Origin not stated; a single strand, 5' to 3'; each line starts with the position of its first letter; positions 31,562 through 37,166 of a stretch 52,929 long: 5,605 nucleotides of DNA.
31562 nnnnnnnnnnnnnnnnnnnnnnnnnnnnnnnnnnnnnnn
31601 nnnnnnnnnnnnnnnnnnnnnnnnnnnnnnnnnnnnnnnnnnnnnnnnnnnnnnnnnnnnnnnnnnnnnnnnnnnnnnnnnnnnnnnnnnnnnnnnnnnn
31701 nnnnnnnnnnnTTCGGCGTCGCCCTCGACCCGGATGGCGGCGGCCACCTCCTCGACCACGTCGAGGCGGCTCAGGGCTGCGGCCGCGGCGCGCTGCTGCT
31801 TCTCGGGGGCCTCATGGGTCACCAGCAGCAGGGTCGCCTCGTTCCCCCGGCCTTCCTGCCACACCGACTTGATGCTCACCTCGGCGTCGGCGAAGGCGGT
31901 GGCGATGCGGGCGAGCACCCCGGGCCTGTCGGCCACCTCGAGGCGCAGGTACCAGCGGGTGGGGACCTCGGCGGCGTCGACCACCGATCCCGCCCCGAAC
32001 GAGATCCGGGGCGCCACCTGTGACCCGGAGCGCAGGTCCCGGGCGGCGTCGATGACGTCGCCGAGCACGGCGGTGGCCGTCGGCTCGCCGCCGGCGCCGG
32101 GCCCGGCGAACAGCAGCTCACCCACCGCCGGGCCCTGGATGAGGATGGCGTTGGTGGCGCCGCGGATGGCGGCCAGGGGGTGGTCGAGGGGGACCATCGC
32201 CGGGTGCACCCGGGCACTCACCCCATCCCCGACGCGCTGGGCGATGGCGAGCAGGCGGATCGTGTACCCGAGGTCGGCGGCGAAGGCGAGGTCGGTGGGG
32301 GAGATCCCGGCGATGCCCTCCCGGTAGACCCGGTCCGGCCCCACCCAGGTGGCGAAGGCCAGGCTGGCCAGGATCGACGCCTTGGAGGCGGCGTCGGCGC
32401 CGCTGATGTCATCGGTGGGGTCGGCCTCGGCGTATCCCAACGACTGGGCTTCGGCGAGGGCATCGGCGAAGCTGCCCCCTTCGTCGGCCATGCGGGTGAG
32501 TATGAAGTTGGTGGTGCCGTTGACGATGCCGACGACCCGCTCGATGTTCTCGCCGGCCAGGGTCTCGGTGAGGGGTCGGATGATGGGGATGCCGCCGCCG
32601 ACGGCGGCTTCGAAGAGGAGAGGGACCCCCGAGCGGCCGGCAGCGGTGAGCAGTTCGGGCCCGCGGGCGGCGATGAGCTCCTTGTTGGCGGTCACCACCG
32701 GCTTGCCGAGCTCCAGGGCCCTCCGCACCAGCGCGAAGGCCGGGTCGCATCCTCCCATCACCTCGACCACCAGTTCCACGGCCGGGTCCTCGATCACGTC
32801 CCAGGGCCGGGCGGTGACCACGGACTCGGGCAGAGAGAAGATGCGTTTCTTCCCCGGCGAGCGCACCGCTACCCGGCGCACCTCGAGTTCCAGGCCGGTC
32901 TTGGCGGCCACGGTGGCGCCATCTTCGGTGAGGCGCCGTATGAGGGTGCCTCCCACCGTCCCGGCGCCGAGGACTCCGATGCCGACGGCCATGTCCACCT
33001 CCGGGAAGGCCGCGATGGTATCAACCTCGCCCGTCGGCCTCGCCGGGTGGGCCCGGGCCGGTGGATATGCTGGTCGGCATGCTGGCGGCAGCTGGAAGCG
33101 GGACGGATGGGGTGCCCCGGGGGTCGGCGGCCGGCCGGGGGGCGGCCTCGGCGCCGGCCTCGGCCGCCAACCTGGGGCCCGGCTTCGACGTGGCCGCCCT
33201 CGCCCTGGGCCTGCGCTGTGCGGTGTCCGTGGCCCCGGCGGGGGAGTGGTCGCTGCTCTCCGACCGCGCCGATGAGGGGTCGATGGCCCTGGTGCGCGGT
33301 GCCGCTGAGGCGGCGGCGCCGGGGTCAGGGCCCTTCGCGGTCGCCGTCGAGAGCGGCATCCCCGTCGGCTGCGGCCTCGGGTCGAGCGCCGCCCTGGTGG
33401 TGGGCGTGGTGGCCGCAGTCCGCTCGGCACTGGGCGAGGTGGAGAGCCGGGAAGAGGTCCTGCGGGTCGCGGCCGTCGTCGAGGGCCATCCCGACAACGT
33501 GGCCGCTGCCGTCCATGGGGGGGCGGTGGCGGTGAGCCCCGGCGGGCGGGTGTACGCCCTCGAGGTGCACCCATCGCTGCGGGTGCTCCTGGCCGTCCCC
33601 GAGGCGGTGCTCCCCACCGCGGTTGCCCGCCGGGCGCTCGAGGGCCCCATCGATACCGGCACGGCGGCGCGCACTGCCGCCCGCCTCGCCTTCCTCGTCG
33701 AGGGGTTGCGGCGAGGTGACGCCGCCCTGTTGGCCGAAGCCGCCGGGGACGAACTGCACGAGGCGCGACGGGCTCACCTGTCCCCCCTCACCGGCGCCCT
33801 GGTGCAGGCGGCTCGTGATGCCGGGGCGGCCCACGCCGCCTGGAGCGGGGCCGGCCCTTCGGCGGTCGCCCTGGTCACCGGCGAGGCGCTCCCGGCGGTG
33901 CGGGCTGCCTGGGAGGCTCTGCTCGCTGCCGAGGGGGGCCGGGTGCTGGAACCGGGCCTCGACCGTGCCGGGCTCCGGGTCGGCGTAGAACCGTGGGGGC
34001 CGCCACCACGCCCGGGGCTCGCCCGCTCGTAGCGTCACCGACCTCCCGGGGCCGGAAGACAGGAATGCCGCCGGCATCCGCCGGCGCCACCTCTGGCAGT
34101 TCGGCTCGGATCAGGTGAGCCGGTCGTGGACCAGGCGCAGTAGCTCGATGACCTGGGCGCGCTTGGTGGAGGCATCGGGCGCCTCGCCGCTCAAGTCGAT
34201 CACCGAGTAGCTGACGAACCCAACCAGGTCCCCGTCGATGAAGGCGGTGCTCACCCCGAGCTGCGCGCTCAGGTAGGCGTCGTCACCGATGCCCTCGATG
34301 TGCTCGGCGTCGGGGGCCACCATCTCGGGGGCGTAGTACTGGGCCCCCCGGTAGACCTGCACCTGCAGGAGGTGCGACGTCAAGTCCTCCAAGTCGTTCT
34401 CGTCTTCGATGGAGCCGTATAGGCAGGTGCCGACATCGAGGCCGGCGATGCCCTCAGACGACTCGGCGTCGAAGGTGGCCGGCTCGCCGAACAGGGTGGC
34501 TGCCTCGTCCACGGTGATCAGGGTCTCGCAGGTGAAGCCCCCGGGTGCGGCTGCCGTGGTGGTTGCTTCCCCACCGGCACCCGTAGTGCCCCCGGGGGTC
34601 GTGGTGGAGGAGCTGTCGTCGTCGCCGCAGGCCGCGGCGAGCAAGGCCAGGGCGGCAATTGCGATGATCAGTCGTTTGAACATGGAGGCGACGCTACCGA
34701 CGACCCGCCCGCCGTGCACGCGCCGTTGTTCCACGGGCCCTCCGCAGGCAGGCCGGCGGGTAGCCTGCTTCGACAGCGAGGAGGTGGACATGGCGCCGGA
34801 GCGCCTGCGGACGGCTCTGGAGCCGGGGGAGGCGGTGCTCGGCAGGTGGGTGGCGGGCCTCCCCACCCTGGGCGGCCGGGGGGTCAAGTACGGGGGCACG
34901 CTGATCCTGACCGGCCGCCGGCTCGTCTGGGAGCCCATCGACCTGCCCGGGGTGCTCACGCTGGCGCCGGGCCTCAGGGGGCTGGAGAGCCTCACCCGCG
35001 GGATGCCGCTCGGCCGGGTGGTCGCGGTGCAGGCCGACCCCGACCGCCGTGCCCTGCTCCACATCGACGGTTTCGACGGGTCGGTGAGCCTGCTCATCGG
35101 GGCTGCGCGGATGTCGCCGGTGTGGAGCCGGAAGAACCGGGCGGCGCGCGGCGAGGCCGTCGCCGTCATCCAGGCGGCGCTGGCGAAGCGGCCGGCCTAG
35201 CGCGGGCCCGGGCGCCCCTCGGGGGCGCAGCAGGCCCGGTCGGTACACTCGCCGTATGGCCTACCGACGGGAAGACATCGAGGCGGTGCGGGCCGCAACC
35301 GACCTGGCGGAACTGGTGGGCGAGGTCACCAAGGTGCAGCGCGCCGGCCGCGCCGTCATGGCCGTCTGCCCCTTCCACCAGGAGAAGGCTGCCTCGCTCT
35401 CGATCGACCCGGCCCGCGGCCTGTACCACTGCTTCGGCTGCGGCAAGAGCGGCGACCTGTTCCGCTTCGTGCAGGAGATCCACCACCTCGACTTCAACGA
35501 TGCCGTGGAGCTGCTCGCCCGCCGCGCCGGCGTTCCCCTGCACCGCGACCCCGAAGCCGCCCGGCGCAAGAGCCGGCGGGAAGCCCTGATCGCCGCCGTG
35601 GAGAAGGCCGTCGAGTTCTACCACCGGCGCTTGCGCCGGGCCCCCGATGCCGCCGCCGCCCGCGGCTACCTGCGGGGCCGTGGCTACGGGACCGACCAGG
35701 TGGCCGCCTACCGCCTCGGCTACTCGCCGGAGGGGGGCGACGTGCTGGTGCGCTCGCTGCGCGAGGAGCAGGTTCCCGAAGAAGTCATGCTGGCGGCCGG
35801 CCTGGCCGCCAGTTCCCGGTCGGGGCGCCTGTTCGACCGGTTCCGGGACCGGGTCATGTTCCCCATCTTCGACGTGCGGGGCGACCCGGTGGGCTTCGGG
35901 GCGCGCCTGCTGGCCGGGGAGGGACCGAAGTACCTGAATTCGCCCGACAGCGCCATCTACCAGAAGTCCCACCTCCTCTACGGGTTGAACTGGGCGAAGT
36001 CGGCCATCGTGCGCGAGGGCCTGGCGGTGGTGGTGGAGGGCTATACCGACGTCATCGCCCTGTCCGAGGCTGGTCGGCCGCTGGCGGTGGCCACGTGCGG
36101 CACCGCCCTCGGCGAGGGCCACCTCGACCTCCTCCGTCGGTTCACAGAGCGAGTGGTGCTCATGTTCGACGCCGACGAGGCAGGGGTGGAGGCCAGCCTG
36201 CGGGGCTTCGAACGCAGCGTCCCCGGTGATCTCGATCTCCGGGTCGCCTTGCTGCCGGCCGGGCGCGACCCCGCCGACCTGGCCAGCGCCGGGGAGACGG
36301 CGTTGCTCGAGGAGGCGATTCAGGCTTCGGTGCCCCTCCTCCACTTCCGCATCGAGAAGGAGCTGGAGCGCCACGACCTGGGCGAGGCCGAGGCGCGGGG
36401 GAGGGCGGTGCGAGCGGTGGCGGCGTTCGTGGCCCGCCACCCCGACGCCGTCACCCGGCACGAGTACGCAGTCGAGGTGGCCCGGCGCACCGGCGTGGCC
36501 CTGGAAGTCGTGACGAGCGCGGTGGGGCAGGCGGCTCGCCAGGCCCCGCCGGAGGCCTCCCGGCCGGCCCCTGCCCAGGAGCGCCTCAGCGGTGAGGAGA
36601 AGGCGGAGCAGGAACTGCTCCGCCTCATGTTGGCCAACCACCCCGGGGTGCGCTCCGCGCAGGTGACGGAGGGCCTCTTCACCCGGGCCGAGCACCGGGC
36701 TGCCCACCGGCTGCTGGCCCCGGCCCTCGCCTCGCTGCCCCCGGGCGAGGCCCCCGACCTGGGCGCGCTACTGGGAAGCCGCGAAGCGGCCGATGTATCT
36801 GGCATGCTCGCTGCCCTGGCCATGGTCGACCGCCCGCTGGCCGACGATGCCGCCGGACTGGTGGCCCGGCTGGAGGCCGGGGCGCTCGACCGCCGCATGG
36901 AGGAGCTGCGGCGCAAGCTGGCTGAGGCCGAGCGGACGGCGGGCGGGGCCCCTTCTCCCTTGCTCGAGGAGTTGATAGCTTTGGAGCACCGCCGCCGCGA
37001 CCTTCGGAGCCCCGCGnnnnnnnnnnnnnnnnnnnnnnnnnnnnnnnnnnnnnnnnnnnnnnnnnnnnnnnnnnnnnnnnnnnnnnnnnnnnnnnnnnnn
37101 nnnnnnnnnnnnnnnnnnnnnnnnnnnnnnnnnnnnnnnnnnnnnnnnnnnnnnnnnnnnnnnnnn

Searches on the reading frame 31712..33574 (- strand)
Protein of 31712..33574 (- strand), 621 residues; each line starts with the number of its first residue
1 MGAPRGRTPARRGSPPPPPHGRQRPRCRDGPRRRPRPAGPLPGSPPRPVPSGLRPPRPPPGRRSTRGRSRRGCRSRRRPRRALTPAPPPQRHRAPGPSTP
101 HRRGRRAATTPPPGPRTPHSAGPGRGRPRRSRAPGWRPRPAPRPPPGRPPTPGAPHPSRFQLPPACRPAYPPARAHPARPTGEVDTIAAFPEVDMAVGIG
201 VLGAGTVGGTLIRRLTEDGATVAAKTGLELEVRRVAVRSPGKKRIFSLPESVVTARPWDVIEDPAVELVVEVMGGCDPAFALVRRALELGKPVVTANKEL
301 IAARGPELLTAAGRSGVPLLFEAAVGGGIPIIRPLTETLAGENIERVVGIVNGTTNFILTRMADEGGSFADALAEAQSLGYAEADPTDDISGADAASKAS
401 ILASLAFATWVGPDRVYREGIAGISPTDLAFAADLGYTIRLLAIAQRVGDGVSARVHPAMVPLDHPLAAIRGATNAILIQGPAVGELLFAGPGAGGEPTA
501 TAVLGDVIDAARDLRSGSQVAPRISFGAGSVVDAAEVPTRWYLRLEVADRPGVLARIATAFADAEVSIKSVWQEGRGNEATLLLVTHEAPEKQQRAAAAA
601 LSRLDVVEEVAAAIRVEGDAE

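Call 67: search_protein_families(library=pfam, proteins=[window:31712-33574:-], max_evalue=0.0001)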
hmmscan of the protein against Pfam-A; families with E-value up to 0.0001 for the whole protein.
window:31712-33574:- (621 aa): 3 families
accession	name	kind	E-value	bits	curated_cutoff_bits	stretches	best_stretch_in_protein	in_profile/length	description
PF00742.24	Homoserine_dh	-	2e-64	217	22.9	1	330-508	1-173/173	Homoserine dehydrogenase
PF03447.22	NAD_binding_3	-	8.6e-15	55.9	24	1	203-322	1-116/116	Homoserine dehydrogenase, NAD binding domain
PF01842.31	ACT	-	3.4e-09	36.7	27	1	542-604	2-64/66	ACT domain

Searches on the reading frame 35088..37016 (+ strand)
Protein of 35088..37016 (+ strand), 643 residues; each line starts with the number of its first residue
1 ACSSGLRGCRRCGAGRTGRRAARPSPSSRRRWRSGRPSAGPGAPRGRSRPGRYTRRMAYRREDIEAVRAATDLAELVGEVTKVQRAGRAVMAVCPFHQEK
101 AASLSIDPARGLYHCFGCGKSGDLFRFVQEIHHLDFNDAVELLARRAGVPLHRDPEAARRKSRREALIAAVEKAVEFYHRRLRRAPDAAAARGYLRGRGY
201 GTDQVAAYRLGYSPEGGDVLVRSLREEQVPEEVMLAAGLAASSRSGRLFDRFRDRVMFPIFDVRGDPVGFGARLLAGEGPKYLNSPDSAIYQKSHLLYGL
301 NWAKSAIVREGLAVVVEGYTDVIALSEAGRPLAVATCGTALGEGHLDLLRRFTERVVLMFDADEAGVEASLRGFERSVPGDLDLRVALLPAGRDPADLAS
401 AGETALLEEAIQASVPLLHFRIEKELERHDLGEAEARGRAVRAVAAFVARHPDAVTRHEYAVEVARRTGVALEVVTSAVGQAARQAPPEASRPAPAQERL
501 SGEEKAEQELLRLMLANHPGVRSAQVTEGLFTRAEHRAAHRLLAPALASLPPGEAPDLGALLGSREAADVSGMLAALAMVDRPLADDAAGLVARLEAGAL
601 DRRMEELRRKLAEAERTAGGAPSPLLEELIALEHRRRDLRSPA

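Call 24: search_protein_families(library=pfam, proteins=[window:35088-37016:+], max_evalue=0.00001)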
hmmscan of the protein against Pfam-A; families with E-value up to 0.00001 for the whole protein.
window:35088-37016:+ (643 aa): 6 families
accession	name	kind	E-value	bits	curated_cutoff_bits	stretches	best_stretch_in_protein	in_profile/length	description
PF08275.17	DNAG_N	-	9.2e-35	120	26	1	177-303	1-127/128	DNA primase catalytic core, N-terminal domain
PF01807.25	Zn_ribbon_DnaG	-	3.1e-28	97.9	24.9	1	61-152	3-94/98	CHC2 zinc finger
PF13155.12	Toprim_2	-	4.9e-15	56.1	22.1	1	314-397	1-86/88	Toprim-like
PF13662.12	Toprim_4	-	7.4e-14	52.2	25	1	312-383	2-80/85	Toprim domain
PF10410.14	DnaB_bind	-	2.7e-11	44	20.6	1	420-471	3-54/56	DnaB-helicase binding domain of primase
PF01751.28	Toprim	-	7e-09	36.2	23.1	1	314-371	3-74/96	Toprim domain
